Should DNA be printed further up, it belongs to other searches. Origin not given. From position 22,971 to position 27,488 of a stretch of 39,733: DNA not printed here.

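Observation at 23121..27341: Single-polypeptide fusion of a YfhO-type GT-C glycosyltransferase with a MOP/Wzx flippase (1406 aa)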

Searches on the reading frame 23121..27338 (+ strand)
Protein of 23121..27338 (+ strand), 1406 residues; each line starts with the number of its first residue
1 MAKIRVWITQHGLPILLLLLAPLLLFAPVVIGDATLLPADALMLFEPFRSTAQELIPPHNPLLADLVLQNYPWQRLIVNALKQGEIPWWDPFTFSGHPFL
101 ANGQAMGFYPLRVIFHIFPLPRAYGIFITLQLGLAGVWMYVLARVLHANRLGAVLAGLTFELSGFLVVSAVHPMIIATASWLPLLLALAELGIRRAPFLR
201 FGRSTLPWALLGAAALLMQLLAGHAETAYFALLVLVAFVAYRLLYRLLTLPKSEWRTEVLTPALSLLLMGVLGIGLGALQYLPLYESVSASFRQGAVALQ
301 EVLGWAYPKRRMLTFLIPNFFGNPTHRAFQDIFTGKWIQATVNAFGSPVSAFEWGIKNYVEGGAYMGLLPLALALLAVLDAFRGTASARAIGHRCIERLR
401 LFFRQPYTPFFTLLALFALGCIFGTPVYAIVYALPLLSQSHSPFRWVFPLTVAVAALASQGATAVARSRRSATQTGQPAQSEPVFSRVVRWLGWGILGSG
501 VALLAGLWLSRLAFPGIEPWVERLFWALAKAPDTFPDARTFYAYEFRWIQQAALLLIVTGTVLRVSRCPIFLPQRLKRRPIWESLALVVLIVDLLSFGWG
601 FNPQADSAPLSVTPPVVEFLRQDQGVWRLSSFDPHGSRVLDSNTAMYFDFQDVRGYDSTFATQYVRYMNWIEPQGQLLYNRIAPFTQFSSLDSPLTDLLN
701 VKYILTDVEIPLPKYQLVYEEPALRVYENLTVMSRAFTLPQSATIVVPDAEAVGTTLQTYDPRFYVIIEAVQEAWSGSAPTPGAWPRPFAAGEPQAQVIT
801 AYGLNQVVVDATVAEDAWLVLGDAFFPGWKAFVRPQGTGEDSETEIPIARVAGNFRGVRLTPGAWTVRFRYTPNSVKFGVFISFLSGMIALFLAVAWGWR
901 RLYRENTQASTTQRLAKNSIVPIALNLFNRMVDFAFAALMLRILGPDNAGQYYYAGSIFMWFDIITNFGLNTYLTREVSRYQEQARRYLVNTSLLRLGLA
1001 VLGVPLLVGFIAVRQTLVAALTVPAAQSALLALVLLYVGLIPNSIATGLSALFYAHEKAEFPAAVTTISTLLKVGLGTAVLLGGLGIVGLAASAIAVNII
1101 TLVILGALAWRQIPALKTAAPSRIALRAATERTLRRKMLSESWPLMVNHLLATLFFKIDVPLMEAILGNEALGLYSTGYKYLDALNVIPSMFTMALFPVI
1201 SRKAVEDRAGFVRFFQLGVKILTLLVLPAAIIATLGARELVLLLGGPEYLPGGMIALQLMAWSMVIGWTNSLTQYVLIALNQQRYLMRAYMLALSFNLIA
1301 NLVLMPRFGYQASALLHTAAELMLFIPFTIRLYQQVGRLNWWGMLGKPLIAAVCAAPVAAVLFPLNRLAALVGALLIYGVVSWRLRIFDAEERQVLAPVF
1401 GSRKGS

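Call 6: search_protein_families(library=pfam, proteins=[window:23121-27338:+], max_evalue=0.1)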
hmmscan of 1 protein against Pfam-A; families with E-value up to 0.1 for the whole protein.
window:23121-27338:+ (1406 aa): 3 families
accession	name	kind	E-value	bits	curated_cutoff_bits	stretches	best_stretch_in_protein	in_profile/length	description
PF01943.22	Polysacc_synt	-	1.6e-31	110.2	28.2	1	915-1202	1-272/274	Polysaccharide biosynthesis protein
PF13440.11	Polysacc_synt_3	-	2.3e-16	60.3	23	1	940-1250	2-289/293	Polysaccharide biosynthesis protein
PF09586.16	YfhO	-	3.6e-11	42.6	28.5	3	108-297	76-247/835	Bacterial membrane protein YfhO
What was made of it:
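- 23121..27341 (+): Fusion gene, 1406 aa plus stop codon. Both Pfam domains lie in one polypeptide (call 6).
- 23121..25817 (+): YfhO-type GT-C glycosyltransferase half, aa 1-899: 14 TM helices, N-in and C-in. PF09586 scores 42.6 bits against a cut-off of 28.5 (call 6).
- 25863..27338 (+): MOP-superfamily (Wzx/MurJ-like) flippase half, aa 915-1406, about 14 TM helices. PF01943 scores 110.2 bits and PF13440 60.3 bits (call 6).
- On YfhO family GT-C glycosyltransferase (PF09586): 42.6 bits against a gathering score of 28.5, in 3 stretches (call 6).
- On MOP superfamily, Wzx-like flippase (Polysacc_synt PF01943): 110.2 bits against 28.2, covering profile positions 1-272 of 274 (call 6).
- Checked: It finds Polysacc_synt PF01943 at aa 915-1202 with 110.2 bits (gathering 28.2), and Polysacc_synt_3 at aa 940-1250 (call 6).
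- Both domains pass Pfam gathering thresholds (call 6).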

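Call 7: search_protein_families(library=ncbifam, proteins=[window:23121-27338:+], max_evalue=0.1)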
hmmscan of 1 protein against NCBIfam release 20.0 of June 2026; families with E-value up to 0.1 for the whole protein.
window:23121-27338:+ (1406 aa): 3 families
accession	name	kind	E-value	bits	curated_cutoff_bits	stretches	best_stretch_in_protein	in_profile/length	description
NF041871.1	Wzx_EPS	equivalog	2.5e-13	49.6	800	1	933-1356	20-428/492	exopolysaccharide biosynthesis flippase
TIGR02900.1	spore_V_B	equivalog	6e-07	28.6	372.3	1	917-1308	3-407/488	stage V sporulation protein B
NF047590.1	GlcsyltransPgfM2Strep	equivalog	3.3e-06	25.6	1500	1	131-288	129-271/884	glycosyltransferase PgfM2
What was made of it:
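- On MOP superfamily, Wzx-like flippase (Polysacc_synt PF01943): Wzx_EPS scores 49.6 bits against a cut-off of 800, and SpoVB 28.6 against 372 (call 7). There is no MurJ hit for the window protein (calls 6, 7).
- The window protein has no MurJ Pfam or NCBIfam hit (calls 6, 7).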
